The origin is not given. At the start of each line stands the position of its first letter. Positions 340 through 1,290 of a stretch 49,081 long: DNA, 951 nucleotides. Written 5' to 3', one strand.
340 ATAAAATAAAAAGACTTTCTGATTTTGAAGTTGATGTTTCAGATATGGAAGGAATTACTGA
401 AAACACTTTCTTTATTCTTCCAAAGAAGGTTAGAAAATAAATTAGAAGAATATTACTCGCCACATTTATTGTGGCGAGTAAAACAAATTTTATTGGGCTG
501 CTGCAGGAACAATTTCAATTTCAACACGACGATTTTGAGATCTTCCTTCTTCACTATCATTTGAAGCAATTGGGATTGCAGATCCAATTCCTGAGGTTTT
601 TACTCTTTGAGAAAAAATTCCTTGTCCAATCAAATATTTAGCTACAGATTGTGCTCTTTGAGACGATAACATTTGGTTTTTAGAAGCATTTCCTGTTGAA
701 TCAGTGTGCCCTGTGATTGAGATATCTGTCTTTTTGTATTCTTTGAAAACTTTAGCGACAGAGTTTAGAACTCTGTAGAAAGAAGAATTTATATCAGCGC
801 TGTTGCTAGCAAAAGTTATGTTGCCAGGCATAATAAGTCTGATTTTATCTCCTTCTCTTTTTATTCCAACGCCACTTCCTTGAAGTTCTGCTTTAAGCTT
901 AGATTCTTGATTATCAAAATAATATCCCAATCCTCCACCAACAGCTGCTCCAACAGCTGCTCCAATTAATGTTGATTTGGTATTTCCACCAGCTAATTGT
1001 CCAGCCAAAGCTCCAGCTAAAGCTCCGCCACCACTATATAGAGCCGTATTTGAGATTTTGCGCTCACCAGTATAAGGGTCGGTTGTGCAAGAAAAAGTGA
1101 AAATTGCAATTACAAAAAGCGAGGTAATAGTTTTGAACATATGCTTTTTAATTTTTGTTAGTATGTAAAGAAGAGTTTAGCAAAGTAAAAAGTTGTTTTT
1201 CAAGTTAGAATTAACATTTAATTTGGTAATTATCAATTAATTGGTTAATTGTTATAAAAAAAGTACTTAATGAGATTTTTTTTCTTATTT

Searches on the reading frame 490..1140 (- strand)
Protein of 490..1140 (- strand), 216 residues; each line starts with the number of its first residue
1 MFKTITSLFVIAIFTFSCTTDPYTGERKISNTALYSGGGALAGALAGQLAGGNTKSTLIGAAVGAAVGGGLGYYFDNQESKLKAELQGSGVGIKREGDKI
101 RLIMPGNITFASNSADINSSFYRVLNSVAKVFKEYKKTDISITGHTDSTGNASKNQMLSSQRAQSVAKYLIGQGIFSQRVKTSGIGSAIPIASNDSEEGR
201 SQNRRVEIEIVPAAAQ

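Call 81: find_encoding_contigs(protein=window:490-1140:-, flank=10000, max_places=2)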
Protein window:490-1140:- (216 aa): 6 contigs read that carry it; 2 places shown.
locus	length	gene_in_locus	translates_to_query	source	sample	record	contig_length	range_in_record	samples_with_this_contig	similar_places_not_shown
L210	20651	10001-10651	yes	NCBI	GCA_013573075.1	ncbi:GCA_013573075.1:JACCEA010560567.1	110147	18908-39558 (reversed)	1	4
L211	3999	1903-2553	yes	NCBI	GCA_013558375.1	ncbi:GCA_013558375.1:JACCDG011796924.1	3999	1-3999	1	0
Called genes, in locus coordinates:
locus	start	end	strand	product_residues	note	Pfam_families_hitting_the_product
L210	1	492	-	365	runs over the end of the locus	PF01612:DNA_pol_A_exo1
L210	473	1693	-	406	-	-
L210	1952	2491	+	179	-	PF00691:OmpA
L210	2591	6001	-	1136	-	PF27156:RP005_N, PF07992:Pyr_redox_2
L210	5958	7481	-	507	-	PF01225:Mur_ligase (weak), PF08245:Mur_ligase_M, PF02875:Mur_ligase_C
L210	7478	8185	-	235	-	PF00215:OMPdecase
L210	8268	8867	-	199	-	PF02660:G3P_acyltransf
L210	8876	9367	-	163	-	PF04386:SspB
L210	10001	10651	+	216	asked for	PF13441:Gly-zipper_YMGG, PF05433:Rick_17kDa_Anti (weak), PF13488:Gly-zipper_Omp, PF00691:OmpA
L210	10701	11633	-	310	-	PF02401:LYTB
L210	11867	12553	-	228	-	PF04116:FA_hydroxylase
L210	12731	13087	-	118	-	PF01627:Hpt (weak)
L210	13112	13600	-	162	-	PF13689:DUF4154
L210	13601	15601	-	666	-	PF07715:Plug, PF00593:TonB_dep_Rec_b-barrel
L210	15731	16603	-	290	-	-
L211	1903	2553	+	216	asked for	PF13441:Gly-zipper_YMGG, PF05433:Rick_17kDa_Anti (weak), PF13488:Gly-zipper_Omp, PF00691:OmpA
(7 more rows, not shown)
